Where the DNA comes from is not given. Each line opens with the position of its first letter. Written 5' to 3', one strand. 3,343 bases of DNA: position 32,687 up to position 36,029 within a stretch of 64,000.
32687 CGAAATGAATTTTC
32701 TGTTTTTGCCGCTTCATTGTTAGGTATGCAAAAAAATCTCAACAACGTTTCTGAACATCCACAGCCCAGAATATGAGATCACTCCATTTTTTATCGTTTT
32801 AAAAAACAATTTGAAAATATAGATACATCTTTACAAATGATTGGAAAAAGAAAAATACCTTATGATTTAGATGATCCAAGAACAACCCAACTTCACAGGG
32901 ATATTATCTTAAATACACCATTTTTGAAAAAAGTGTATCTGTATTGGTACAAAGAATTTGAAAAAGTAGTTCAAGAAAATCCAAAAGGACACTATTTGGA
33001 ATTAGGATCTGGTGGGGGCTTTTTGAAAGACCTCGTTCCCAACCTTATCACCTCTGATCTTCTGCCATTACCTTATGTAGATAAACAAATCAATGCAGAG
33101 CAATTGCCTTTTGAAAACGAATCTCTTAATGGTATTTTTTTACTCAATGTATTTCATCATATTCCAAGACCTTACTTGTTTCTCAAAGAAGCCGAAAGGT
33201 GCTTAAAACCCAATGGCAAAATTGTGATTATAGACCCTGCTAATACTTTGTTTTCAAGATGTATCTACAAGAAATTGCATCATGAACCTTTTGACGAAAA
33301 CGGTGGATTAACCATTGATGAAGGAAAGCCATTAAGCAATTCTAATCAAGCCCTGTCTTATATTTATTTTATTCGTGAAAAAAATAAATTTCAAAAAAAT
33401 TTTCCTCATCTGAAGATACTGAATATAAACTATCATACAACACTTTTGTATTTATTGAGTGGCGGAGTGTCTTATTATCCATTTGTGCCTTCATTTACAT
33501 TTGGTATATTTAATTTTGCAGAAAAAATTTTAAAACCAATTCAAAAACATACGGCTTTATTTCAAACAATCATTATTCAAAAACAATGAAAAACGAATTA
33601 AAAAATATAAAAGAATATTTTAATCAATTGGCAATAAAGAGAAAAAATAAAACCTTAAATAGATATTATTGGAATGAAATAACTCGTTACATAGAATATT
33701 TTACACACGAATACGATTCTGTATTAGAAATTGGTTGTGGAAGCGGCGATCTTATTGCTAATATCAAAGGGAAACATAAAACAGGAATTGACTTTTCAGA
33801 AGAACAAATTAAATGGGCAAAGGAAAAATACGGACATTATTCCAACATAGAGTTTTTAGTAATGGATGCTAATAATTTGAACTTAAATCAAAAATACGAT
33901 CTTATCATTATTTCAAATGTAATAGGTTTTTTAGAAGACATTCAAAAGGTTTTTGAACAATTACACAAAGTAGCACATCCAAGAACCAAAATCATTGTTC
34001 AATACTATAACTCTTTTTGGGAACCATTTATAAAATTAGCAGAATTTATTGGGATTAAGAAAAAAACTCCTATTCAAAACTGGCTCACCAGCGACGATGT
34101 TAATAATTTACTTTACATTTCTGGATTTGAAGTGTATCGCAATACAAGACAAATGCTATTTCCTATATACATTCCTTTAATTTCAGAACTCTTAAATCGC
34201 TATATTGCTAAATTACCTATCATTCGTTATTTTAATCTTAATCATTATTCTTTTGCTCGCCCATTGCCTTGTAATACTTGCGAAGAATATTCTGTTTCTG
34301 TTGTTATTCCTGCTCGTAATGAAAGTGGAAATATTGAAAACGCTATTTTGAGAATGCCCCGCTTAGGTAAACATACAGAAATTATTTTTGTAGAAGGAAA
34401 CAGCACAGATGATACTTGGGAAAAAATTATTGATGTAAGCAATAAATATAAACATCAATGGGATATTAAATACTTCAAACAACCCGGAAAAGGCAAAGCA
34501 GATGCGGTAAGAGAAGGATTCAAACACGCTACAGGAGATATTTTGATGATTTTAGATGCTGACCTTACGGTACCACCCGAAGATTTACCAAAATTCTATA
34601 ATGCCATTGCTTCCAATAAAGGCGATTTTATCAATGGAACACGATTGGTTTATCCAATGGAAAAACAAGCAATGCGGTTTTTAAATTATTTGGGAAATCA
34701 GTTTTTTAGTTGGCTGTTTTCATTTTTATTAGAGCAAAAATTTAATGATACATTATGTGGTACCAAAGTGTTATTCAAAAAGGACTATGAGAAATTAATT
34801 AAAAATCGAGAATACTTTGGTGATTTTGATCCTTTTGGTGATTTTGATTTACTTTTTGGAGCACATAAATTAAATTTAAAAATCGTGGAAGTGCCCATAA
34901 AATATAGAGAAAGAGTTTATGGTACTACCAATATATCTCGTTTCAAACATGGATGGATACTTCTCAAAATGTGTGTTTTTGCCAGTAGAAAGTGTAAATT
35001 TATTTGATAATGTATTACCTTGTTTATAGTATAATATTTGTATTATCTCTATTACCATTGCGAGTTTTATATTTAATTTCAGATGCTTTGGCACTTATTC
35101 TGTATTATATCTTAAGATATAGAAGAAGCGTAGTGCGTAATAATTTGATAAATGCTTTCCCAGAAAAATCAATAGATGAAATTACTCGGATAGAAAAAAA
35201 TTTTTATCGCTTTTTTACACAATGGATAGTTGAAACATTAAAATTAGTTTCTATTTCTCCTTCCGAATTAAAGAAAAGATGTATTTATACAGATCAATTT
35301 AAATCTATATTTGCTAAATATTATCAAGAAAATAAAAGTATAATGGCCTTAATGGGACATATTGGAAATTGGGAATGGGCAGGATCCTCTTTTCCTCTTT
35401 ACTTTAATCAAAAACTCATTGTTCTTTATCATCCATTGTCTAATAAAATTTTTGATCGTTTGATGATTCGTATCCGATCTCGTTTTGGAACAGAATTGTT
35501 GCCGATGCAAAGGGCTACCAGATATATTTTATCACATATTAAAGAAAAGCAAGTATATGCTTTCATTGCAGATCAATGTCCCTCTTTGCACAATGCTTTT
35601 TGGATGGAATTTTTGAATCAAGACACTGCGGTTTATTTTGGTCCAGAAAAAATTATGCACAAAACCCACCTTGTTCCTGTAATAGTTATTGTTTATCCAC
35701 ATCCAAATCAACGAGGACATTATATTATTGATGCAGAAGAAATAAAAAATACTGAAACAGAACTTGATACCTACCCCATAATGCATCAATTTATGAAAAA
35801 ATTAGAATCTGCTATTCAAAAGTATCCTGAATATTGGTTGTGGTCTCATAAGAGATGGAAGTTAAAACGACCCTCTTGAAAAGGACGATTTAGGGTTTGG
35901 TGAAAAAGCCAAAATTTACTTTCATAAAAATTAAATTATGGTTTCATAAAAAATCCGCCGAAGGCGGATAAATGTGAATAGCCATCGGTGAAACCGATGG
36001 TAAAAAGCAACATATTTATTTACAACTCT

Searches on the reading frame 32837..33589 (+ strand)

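Call 12: search_protein_families(library=pfam, proteins=[window:32837-33589:+])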
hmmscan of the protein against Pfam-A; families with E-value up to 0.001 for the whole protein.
window:32837-33589:+ (250 aa): 5 families
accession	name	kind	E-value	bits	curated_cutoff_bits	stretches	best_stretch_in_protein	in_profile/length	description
PF08241.18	Methyltransf_11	-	5.3e-11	43.5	21.2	1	84-131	48-95/95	Methyltransferase domain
PF13489.12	Methyltransf_23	-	2.5e-08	34.3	27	1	43-156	15-133/164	Methyltransferase domain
PF13847.12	Methyltransf_31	-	1.7e-06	28.3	27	1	85-135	61-113/145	Methyltransferase domain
PF13649.12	Methyltransf_25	-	2.7e-05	25.2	27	1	84-127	52-97/97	Methyltransferase domain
PF08242.18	Methyltransf_12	-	0.00021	22.4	30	1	86-129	52-98/98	Methyltransferase domain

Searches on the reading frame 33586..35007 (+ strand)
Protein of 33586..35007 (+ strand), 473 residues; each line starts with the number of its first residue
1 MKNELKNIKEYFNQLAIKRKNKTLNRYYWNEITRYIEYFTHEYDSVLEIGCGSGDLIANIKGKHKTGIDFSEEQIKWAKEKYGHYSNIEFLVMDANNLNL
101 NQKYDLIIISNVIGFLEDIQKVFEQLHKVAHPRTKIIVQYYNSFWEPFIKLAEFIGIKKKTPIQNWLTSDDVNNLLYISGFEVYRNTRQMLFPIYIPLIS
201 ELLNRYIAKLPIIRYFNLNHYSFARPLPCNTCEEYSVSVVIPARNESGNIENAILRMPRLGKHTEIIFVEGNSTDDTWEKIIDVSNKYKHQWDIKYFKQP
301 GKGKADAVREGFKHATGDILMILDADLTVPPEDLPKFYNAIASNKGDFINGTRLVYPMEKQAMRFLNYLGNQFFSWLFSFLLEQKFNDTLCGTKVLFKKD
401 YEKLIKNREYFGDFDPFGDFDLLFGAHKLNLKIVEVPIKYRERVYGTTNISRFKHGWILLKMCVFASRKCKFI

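Call 12: search_protein_families(library=pfam, proteins=[window:33586-35007:+])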
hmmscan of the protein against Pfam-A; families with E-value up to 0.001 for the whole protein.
window:33586-35007:+ (473 aa): 13 families
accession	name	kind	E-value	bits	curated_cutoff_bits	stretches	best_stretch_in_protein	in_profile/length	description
PF00535.33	Glycos_transf_2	-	9.1e-27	94.5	23.3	1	238-366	1-128/168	Glycosyl transferase family 2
PF13847.12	Methyltransf_31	-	5.5e-17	62.2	27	1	44-155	5-119/145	Methyltransferase domain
PF13649.12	Methyltransf_25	-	2.2e-15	57.5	27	1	46-132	1-95/97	Methyltransferase domain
PF08242.18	Methyltransf_12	-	7.9e-15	55.8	30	1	47-134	1-96/98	Methyltransferase domain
PF08241.18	Methyltransf_11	-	1e-14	55.4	21.2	1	47-137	1-94/95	Methyltransferase domain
PF13489.12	Methyltransf_23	-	3.7e-13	50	27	1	40-184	20-162/164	Methyltransferase domain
PF10111.15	Glyco_tranf_2_2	-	4.3e-10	40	27.3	1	238-373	1-141/276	Glycosyltransferase like family 2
PF05401.17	NodS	-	5.5e-10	39.9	24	1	43-127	44-130/201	Nodulation protein S (NodS)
PF13641.12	Glyco_tranf_2_3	-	8.4e-07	29.7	27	1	237-406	3-175/230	Glycosyltransferase like family 2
PF01209.24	Ubie_methyltran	-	1e-06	28.7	20.1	1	41-141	46-154/233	ubiE/COQ5 methyltransferase family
PF03848.20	TehB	-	1.5e-05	24.9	20.4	1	46-128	34-122/193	Tellurite resistance protein TehB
PF05219.18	DREV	-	0.00044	19.9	26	1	43-167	95-210/265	DREV methyltransferase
PF07021.18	MetW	-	0.0008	19.5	21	0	35-152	6-122/193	Methionine biosynthesis protein MetW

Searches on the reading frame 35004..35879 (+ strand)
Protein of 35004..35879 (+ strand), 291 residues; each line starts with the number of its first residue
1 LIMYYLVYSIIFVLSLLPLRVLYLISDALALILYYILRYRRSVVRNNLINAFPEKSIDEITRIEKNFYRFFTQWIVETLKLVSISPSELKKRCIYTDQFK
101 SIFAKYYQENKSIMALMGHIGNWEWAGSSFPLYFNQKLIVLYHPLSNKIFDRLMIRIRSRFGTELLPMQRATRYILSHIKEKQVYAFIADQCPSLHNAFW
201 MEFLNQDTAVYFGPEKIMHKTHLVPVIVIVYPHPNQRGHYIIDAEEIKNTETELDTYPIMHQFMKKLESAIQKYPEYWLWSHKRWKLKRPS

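Call 11: find_encoding_contigs(protein=window:35004-35879:+, flank=3000, max_places=6)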
Protein window:35004-35879:+ (291 aa): no gene with exactly this product is on record in the collection.

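Call 12: search_protein_families(library=pfam, proteins=[window:35004-35879:+])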
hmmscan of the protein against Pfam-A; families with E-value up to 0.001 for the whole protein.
window:35004-35879:+ (291 aa): 1 family
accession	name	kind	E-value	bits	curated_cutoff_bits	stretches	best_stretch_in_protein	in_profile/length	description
PF03279.18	Lip_A_acyltrans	-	3.5e-39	135.2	22.3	1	4-286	16-294/295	Bacterial lipid A biosynthesis acyltransferase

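Call 13: find_homologous_proteins(query=window:35004-35879:+, max_evalue=1e-30)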
Query window:35004-35879:+ (291 aa): 4351 proteins with E <= 1e-30 among 4874 candidates; the best 120 are listed.
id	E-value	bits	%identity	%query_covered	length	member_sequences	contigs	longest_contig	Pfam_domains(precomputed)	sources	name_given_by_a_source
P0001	1.0e-190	650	99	99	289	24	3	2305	PF03279.19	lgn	-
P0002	4.6e-125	435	64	99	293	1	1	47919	PF03279.19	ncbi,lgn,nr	ncbi:MAG: acetyltransferase [Bacteroidia bacterium]|nr:MAG: acetyltransferase [Bacteroidia bacterium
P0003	2.3e-124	433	65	99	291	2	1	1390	PF03279.19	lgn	-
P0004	3.0e-121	422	62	99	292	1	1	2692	PF03279.19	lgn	-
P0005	2.1e-117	410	63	99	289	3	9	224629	PF03279.19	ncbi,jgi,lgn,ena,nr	ncbi:MAG TPA: lysophospholipid acyltransferase family protein [Bacteroidia bacterium]|nr:lysophospho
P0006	3.4e-115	403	63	99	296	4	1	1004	PF03279.19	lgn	-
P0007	2.1e-113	397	61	98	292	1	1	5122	PF03279.19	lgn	-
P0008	3.7e-109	383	59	100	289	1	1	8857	PF03279.19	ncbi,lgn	-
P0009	9.6e-107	375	64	88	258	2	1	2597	PF03279.19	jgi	jgi:KDO2-lipid IV(A) lauroyltransferase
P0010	4.6e-106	373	59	93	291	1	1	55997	PF03279.19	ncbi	-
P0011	1.9e-101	357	56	99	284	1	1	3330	PF03279.19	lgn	-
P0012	1.1e-99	352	59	96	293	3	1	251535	PF03279.19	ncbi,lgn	-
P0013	5.8e-99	349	57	91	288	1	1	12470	PF03279.19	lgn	-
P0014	9.8e-98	345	57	96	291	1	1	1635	PF03279.19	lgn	-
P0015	8.8e-97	342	56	99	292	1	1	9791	PF03279.19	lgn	-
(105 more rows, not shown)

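Call 14: find_encoding_contigs(protein=P0001, flank=3000, max_places=4)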
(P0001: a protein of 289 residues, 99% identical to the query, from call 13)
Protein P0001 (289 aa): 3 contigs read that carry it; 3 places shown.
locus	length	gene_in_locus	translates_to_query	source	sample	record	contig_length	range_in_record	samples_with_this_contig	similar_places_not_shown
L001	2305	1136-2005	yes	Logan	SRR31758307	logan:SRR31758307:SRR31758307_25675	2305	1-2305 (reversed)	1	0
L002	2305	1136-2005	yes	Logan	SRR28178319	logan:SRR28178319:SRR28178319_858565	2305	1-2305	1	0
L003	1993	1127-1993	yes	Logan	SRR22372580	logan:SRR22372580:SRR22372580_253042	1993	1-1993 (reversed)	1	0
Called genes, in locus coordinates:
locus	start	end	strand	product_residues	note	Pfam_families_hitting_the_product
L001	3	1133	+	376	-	?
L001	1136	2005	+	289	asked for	PF03279:Lip_A_acyltrans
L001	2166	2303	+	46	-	?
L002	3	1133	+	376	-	?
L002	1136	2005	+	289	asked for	PF03279:Lip_A_acyltrans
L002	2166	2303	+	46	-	?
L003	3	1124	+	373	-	?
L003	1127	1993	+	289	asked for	PF03279:Lip_A_acyltrans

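Call 15: find_encoding_contigs(protein=P0002, flank=10000, max_places=2)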
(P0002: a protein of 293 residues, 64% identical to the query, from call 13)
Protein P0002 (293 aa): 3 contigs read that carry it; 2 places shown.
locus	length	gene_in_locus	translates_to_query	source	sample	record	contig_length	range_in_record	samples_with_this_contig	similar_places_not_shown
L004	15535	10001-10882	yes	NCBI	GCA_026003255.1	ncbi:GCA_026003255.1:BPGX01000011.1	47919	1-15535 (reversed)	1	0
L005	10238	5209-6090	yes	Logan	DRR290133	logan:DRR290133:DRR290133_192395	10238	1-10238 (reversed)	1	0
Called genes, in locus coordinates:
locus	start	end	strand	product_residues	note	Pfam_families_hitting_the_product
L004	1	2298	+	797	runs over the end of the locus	PF02190:LON_substr_bdg, PF08298:AAA_PrkA (faint), PF00004:AAA, PF07728:AAA_5, PF22667:Lon_lid, PF05362:Lon_C, PF13541:ChlI (weak)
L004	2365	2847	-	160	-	PF01883:FeS_assembly_P, PF23451:Zn_ribbon_PaaD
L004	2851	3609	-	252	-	PF05138:PaaA_PaaC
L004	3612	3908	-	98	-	PF06243:PaaB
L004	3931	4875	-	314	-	PF05138:PaaA_PaaC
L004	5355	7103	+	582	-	-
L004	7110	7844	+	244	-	PF01135:PCMT (faint), PF05050:Methyltransf_21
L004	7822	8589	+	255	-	PF13489:Methyltransf_23 (weak), PF13847:Methyltransf_31 (faint), PF08241:Methyltransf_11, PF13649:Methyltransf_25 (faint)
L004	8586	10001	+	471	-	PF13489:Methyltransf_23, PF05401:NodS, PF08241:Methyltransf_11, PF08242:Methyltransf_12, PF13649:Methyltransf_25, PF13847:Methyltransf_31, PF00535:Glycos_transf_2, PF10111:Glyco_tranf_2_2, +3 more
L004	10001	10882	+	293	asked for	PF03279:Lip_A_acyltrans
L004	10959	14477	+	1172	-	PF00801:PKD (weak), PF13585:CHU_C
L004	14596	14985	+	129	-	PF01245:Ribosomal_L19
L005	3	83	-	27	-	?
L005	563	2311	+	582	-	-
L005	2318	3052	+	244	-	PF01135:PCMT (faint), PF05050:Methyltransf_21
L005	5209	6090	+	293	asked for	PF03279:Lip_A_acyltrans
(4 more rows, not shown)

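Call 16: find_encoding_contigs(protein=P0005, flank=10000, max_places=3)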
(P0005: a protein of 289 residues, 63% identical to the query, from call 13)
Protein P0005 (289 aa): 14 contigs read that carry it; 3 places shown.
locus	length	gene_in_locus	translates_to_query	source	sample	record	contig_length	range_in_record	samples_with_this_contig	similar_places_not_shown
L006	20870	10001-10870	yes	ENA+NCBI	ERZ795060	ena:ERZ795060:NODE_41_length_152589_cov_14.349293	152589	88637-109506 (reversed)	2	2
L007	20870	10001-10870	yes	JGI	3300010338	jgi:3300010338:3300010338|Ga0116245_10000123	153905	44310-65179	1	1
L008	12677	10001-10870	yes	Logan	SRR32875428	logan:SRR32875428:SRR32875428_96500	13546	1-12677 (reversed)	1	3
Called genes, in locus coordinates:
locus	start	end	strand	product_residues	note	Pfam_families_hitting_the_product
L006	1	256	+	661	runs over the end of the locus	PF13424:TPR_12 (faint), PF14559:TPR_19 (weak), PF07676:PD40 (weak), PF00691:OmpA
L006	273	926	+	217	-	PF02592:Vut_1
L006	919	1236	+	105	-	PF01035:DNA_binding_1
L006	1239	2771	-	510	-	PF00578:AhpC-TSA, PF08534:Redoxin (weak), PF13905:Thioredoxin_8 (weak)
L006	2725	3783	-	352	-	PF01207:Dus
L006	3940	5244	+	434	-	PF04862:DUF642 (faint), PF18962:Por_Secre_tail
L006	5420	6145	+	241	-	PF13489:Methyltransf_23, PF00398:RrnaAD, PF01209:Ubie_methyltran, PF13649:Methyltransf_25, PF13847:Methyltransf_31, PF08241:Methyltransf_11, PF08242:Methyltransf_12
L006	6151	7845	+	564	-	-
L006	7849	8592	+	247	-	PF02475:TRM5-TYW2_MTfase (weak), PF05050:Methyltransf_21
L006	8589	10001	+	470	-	PF13489:Methyltransf_23, PF08241:Methyltransf_11, PF08242:Methyltransf_12, PF13649:Methyltransf_25, PF13847:Methyltransf_31, PF00535:Glycos_transf_2, PF10111:Glyco_tranf_2_2, PF13641:Glyco_tranf_2_3, +2 more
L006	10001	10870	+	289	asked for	PF03279:Lip_A_acyltrans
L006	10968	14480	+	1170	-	PF00801:PKD, PF18911:PKD_4 (weak), PF13585:CHU_C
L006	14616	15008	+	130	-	PF01245:Ribosomal_L19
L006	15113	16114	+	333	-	PF01408:GFO_IDH_MocA, PF22725:GFO_IDH_MocA_C3 (weak)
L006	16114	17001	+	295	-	-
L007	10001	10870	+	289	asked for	PF03279:Lip_A_acyltrans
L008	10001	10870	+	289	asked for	PF03279:Lip_A_acyltrans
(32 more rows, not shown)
